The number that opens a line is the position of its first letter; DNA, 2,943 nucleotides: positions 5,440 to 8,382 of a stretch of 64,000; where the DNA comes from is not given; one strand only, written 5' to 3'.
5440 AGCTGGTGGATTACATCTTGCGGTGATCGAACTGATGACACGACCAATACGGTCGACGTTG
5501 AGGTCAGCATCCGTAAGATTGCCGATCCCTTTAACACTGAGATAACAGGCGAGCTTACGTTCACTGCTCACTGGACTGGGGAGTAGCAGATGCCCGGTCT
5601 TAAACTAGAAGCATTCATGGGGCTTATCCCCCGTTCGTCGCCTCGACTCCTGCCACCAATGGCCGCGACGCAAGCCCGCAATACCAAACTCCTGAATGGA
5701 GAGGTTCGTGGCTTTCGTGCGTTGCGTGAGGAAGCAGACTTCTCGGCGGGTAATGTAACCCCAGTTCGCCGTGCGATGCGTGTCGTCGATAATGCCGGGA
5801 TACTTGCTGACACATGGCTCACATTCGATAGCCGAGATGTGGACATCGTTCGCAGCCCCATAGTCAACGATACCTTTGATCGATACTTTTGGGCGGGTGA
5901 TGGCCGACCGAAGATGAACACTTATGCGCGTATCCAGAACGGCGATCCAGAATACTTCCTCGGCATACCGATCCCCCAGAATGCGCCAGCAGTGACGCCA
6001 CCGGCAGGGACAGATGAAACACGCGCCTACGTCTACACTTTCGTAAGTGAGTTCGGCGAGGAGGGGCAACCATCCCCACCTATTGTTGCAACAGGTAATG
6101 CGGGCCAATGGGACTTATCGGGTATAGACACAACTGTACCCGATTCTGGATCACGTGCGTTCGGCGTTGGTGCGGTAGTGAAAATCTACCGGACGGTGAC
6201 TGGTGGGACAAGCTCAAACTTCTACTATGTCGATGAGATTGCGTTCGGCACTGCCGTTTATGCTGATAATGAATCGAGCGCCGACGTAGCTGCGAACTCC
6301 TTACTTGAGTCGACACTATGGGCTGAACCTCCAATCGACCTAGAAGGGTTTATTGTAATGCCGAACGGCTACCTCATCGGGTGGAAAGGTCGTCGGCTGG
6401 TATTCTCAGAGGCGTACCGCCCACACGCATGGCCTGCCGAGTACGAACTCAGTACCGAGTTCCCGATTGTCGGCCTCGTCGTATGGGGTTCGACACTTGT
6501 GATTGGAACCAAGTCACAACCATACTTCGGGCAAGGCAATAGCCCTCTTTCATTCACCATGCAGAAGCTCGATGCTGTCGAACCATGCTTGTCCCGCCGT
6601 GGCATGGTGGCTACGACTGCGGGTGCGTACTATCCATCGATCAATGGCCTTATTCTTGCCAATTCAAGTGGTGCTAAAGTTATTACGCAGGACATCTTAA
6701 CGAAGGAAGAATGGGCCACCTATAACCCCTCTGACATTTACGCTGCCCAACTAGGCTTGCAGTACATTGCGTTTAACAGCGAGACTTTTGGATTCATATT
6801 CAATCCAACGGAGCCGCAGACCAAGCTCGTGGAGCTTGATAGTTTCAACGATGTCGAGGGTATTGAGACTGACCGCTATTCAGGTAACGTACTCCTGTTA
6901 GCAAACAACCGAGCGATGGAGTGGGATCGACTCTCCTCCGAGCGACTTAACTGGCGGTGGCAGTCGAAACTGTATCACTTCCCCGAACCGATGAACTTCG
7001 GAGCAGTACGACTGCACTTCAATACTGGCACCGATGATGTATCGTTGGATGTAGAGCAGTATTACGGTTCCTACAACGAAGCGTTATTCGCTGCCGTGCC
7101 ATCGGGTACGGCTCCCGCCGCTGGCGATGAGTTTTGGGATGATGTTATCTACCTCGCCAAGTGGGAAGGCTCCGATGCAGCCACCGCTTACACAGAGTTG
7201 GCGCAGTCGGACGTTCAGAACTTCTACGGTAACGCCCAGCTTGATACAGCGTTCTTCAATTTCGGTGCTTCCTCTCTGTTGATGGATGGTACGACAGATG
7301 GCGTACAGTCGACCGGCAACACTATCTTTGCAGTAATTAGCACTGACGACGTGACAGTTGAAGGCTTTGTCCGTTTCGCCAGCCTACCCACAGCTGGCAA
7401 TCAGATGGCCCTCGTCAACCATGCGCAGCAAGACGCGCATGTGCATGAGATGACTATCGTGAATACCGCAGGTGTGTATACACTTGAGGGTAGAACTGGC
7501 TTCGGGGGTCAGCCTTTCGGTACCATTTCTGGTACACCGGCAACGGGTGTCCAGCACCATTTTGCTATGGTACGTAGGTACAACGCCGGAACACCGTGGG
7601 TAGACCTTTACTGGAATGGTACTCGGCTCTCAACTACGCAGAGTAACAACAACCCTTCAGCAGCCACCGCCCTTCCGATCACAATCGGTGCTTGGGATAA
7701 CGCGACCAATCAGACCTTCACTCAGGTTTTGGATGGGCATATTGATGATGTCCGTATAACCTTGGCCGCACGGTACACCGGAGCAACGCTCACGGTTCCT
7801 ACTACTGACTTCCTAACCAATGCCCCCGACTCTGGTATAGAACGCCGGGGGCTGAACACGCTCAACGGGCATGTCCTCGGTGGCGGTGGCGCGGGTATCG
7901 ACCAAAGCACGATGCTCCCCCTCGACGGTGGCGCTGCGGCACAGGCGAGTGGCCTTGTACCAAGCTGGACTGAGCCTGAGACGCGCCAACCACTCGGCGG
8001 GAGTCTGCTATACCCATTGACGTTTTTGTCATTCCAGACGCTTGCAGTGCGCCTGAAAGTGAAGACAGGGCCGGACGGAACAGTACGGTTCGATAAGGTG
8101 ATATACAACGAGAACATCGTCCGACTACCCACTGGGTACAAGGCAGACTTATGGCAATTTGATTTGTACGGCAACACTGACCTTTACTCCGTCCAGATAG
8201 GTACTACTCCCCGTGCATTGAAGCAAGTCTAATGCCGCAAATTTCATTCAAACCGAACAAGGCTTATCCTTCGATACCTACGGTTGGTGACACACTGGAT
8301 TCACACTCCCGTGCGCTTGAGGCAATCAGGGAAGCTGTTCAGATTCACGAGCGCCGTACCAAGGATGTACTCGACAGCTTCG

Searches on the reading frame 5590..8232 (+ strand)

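Call 14: search_protein_families(library=phrogs, proteins=[window:5590-8232:+], max_evalue=0.001)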
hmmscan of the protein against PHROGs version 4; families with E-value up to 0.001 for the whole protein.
window:5590-8232:+ (880 aa): 3 families
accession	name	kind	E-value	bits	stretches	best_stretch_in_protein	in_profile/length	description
phrog_511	-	head and packaging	1.2e-117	395.4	1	1-478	319-794/862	internal virion protein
phrog_17680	-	unknown function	2.8e-31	110.2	1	1-285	1-284/356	-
phrog_18802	-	head and packaging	7.5e-09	33.6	1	538-742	820-1005/3007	virion structural protein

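Call 72: search_protein_families(library=pfam, proteins=[window:5590-8232:+], max_evalue=0.001)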
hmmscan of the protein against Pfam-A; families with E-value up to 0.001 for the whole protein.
window:5590-8232:+ (880 aa): 1 family
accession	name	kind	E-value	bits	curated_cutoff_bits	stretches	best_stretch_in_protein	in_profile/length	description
PF13385.13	Laminin_G_3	-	6.1e-09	36.6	27.6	1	566-723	1-140/151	Concanavalin A-like lectin/glucanases superfamily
